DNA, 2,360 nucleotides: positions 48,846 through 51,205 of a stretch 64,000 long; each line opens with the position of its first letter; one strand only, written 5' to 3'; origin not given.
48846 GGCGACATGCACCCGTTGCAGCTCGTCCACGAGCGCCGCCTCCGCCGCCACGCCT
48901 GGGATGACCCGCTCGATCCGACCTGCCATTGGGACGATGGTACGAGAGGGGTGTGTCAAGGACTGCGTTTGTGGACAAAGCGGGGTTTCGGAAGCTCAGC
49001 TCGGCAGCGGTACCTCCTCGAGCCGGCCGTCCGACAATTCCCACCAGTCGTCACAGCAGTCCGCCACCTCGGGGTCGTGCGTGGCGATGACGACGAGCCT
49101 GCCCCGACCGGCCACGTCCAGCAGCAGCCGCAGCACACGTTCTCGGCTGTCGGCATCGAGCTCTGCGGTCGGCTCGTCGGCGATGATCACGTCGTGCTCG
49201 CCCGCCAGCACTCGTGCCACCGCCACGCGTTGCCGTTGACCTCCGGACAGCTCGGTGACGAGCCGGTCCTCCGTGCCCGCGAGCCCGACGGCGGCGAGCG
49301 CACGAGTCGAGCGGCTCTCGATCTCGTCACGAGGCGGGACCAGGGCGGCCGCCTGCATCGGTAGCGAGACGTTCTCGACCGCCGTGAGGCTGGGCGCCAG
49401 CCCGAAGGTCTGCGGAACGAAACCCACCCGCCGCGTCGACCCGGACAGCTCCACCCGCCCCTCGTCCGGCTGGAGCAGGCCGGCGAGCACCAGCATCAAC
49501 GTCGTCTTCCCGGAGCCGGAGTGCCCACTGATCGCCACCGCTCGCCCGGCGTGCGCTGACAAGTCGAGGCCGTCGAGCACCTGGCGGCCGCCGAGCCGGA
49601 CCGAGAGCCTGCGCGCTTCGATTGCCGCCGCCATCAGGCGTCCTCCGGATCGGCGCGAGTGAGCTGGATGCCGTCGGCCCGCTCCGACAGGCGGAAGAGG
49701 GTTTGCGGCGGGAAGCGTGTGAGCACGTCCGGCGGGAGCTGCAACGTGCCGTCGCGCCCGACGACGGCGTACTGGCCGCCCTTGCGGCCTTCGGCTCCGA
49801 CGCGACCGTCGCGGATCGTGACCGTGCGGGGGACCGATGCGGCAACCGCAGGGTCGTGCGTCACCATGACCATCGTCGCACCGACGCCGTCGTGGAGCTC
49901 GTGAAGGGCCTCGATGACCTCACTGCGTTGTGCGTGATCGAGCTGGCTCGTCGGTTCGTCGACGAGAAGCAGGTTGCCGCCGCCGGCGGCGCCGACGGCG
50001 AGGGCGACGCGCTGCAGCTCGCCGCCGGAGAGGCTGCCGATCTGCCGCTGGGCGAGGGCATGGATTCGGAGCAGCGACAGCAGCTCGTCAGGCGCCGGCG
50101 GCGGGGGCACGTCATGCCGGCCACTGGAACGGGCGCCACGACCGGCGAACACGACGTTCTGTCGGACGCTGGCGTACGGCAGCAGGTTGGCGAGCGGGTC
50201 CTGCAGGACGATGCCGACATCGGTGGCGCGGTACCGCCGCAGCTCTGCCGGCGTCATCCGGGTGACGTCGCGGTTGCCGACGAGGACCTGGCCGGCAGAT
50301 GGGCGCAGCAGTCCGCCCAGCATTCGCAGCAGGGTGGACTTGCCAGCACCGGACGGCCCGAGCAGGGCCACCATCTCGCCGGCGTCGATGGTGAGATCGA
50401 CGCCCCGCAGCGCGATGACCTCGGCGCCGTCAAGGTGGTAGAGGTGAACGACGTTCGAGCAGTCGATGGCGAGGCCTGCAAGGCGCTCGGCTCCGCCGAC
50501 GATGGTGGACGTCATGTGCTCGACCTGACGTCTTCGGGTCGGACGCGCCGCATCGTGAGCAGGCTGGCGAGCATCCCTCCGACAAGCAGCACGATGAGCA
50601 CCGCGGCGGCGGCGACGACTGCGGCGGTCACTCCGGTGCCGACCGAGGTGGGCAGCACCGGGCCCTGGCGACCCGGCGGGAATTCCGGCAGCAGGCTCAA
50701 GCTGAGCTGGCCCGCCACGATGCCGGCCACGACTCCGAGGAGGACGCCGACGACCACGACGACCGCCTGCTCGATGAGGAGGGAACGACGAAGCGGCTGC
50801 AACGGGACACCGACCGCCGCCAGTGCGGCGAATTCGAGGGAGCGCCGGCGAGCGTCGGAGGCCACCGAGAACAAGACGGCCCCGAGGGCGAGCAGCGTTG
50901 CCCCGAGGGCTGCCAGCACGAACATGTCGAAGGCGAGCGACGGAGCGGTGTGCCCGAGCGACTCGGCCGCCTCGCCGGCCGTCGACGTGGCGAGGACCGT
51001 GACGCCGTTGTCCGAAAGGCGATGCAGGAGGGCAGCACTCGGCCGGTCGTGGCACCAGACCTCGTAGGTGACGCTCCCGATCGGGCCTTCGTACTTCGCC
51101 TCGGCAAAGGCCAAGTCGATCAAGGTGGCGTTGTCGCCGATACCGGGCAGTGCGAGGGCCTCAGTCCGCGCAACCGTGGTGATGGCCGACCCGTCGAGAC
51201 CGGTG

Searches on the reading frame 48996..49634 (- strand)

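Call 7: search_protein_families(library=pfam, proteins=[window:48996-49634:-], max_evalue=0.01)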
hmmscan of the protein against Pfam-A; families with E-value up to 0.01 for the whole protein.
window:48996-49634:- (212 aa): 9 families
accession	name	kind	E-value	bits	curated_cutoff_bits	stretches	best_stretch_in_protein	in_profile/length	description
PF00005.33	ABC_tran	-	1.9e-30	106.7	25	1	20-157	1-137/137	ABC transporter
PF13191.12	AAA_16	-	3.2e-07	31.4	32.6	1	25-183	19-167/167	AAA ATPase domain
PF13304.12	AAA_21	-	1.4e-06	29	27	1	138-191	247-303/304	AAA domain, putative AbiEii toxin, Type IV TA system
PF02463.25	SMC_N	-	0.00026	20.9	40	0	128-190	136-202/220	RecF/RecN/SMC N terminal domain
PF13604.12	AAA_30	-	0.0009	19.5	27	1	30-154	18-96/191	AAA domain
PF13555.12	AAA_29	-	0.00099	19.2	27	1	27-58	19-50/61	P-loop containing region of AAA domain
PF25199.1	nSTAND_NTPase5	-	0.0057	16.9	34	0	25-55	36-66/145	Novel STAND NTPase 5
PF20703.3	nSTAND1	-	0.0069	16.5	27.1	0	28-185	33-158/379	Novel STAND NTPase 1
PF13401.12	AAA_22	-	0.0087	16.8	27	0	31-88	6-33/130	AAA domain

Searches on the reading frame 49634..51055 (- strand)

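Call 7: search_protein_families(library=pfam, proteins=[window:49634-51055:-], max_evalue=0.01)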
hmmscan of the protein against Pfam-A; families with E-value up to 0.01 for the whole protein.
window:49634-51055:- (473 aa): 9 families
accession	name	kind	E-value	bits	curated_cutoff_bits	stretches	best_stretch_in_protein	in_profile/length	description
PF00005.33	ABC_tran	-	1.8e-28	100.3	25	1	216-370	1-137/137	ABC transporter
PF13304.12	AAA_21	-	4.7e-08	33.9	27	1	353-404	252-302/304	AAA domain, putative AbiEii toxin, Type IV TA system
PF13401.12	AAA_22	-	0.00025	21.8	27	1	227-319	6-65/130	AAA domain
PF13555.12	AAA_29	-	0.00044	20.4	27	1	218-252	14-48/61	P-loop containing region of AAA domain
PF02463.25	SMC_N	-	0.00098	19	40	0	337-410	135-207/220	RecF/RecN/SMC N terminal domain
PF13191.12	AAA_16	-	0.0012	19.8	32.6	1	225-337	23-122/167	AAA ATPase domain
PF01078.27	Mg_chelatase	-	0.0024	17.7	20.3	0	219-257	15-53/207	Magnesium chelatase, subunit ChlI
PF03193.22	RsgA_GTPase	-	0.0037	17.5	30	1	226-248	106-128/174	RsgA GTPase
PF25199.1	nSTAND_NTPase5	-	0.0098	16.2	34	0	225-273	40-91/145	Novel STAND NTPase 5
